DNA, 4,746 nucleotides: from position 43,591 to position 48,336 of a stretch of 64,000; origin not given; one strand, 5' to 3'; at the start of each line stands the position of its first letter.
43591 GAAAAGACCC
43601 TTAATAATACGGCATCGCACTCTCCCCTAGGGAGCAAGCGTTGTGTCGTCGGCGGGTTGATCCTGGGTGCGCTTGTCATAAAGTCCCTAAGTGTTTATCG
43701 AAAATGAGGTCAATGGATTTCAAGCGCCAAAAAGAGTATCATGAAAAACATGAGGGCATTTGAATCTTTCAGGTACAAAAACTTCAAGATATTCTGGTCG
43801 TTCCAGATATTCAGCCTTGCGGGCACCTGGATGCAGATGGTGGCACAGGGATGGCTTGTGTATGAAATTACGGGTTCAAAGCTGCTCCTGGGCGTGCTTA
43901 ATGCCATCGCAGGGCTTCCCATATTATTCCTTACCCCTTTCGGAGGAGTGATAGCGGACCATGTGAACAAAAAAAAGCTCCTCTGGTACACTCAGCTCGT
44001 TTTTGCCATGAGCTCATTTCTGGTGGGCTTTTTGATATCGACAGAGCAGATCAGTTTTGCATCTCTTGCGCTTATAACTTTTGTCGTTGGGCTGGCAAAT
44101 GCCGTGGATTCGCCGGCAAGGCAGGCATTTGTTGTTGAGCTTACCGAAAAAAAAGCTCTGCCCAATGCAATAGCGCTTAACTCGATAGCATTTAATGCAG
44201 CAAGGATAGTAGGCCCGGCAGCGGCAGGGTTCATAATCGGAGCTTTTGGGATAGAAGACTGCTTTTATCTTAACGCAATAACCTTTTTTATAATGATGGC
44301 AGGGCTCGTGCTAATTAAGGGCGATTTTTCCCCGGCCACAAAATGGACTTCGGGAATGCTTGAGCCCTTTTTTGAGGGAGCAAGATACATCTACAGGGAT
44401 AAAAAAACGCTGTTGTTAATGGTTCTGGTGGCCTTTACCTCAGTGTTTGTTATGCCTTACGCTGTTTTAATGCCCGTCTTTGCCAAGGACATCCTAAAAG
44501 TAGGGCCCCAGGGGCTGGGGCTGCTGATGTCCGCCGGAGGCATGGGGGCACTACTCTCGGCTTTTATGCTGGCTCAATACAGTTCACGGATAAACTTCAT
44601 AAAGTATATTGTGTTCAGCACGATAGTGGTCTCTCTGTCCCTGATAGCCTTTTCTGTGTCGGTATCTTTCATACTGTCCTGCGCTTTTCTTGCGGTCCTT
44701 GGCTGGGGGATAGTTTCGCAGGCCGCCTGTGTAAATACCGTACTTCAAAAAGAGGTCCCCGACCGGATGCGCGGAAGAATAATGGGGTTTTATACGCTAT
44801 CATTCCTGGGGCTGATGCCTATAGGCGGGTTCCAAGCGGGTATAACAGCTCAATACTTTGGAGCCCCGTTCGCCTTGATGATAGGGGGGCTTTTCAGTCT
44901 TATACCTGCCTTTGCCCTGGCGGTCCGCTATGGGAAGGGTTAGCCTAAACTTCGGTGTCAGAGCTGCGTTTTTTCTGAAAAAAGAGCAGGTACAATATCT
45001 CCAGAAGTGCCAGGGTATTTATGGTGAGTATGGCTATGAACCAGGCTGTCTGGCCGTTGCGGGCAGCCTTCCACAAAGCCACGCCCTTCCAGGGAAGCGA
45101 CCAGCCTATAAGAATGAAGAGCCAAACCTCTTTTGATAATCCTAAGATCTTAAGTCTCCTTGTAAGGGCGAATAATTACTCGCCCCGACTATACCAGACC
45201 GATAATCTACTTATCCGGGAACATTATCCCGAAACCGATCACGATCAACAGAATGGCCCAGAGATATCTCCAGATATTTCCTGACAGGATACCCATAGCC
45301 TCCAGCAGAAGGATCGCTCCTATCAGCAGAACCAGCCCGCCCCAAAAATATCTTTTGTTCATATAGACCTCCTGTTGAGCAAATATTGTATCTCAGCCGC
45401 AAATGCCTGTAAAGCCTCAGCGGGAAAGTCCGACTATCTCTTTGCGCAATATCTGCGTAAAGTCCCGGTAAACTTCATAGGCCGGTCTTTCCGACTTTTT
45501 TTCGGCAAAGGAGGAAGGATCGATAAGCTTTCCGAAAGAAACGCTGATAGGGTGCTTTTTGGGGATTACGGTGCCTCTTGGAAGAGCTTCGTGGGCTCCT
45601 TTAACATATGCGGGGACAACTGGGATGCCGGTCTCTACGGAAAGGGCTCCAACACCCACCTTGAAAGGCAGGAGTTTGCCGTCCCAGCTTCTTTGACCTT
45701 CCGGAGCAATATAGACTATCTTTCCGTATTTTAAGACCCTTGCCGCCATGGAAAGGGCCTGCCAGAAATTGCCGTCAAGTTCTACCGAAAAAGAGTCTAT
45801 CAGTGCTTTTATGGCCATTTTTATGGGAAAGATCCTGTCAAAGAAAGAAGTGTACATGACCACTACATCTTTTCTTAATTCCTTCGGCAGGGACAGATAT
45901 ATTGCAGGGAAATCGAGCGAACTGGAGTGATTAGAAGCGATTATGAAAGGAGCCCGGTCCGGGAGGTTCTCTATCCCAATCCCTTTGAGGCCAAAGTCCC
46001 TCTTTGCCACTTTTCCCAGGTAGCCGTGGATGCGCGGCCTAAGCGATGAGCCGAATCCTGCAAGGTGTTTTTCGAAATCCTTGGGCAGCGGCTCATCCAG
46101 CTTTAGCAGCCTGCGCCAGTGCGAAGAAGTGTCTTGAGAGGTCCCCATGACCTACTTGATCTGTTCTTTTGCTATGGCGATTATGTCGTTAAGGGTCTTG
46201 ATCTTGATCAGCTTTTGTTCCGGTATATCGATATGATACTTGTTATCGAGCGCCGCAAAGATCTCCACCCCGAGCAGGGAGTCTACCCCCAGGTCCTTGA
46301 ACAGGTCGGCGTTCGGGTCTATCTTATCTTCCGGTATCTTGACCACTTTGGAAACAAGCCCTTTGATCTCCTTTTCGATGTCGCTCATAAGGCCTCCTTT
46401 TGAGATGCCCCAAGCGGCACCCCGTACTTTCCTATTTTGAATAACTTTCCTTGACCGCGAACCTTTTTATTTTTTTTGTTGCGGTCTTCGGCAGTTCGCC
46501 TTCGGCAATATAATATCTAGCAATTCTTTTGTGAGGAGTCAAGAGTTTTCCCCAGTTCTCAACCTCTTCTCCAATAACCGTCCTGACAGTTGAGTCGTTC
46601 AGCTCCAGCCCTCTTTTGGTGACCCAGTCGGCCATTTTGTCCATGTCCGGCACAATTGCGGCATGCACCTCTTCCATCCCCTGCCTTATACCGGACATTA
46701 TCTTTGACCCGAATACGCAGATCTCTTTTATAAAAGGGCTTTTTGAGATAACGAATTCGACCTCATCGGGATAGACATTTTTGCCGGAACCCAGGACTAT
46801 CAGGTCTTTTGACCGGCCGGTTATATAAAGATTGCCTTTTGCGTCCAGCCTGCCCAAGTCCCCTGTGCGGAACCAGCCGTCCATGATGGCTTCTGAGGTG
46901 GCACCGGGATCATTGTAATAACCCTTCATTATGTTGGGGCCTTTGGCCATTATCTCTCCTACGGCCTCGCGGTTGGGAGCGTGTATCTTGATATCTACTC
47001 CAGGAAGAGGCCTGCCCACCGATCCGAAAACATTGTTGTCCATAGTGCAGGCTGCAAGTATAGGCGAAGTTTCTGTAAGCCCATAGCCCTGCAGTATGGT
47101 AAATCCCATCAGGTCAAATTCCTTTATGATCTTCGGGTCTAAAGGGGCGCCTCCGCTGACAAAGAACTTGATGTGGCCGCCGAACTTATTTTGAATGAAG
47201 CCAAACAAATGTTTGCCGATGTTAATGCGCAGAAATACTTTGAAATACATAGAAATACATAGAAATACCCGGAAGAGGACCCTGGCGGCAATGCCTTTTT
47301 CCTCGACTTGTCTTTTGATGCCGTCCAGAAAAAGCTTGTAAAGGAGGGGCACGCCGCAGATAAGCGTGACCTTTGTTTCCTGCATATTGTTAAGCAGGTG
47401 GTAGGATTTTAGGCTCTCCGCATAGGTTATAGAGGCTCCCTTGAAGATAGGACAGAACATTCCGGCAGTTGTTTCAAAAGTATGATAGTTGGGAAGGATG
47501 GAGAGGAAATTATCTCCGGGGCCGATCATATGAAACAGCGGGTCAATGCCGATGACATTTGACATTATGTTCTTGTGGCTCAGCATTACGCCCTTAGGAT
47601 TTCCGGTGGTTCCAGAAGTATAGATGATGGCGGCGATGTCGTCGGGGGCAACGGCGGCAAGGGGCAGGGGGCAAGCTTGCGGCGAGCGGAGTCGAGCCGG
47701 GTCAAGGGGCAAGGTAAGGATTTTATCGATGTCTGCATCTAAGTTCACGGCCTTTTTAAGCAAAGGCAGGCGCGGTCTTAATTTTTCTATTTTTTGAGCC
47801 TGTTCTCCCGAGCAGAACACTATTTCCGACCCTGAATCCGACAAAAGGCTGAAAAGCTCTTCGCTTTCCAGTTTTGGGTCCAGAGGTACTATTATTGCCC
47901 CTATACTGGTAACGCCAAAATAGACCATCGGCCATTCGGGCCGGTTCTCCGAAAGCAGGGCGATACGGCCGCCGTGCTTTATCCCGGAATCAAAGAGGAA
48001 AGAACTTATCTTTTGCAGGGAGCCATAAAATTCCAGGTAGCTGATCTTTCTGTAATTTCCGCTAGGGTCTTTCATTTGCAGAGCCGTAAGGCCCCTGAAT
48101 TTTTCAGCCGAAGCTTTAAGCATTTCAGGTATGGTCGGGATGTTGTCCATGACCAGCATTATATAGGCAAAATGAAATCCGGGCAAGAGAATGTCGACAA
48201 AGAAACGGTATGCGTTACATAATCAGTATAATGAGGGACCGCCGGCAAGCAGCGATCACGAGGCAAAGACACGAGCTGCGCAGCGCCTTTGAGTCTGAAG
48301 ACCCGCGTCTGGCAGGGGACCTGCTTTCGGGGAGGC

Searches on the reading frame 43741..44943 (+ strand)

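Call 28: search_protein_families(library=pfam, proteins=[window:43741-44943:+], max_evalue=0.001)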
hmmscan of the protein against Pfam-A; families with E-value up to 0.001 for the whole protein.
window:43741-44943:+ (400 aa): 2 families
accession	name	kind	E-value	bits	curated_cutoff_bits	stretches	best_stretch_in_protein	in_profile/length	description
PF05977.19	MFS_3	-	7.8e-61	206.5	27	1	6-392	3-389/524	Transmembrane secretion effector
PF07690.21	MFS_1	-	9e-36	123.9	33.4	1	20-359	3-342/347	Major Facilitator Superfamily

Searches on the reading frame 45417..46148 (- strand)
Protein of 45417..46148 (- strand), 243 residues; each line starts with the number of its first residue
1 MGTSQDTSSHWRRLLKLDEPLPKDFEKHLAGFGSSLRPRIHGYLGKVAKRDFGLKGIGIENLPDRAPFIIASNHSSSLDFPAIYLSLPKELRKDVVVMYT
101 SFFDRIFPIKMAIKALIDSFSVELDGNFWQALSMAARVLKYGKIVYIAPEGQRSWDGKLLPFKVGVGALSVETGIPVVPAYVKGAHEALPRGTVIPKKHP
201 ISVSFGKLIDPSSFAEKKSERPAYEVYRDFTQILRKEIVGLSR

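Call 28: search_protein_families(library=pfam, proteins=[window:45417-46148:-], max_evalue=0.001)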
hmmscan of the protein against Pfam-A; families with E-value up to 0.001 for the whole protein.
window:45417-46148:- (243 aa): 1 family
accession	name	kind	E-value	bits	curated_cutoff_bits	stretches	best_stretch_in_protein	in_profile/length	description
PF01553.26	Acyltransferase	-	4.3e-18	65.9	23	1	58-182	6-131/132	Acyltransferase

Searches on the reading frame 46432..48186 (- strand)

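Call 28: search_protein_families(library=pfam, proteins=[window:46432-48186:-], max_evalue=0.001)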
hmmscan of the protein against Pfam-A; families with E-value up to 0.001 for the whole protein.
window:46432-48186:- (584 aa): 2 families
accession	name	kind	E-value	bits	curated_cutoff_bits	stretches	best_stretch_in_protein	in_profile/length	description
PF00501.34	AMP-binding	-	1.2e-82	278.3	29.9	1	24-424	2-384/384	AMP-binding enzyme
PF23562.2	AMP-binding_C_3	-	0.00011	23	20.8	1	461-583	2-113/124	AMP-binding enzyme C-terminal domain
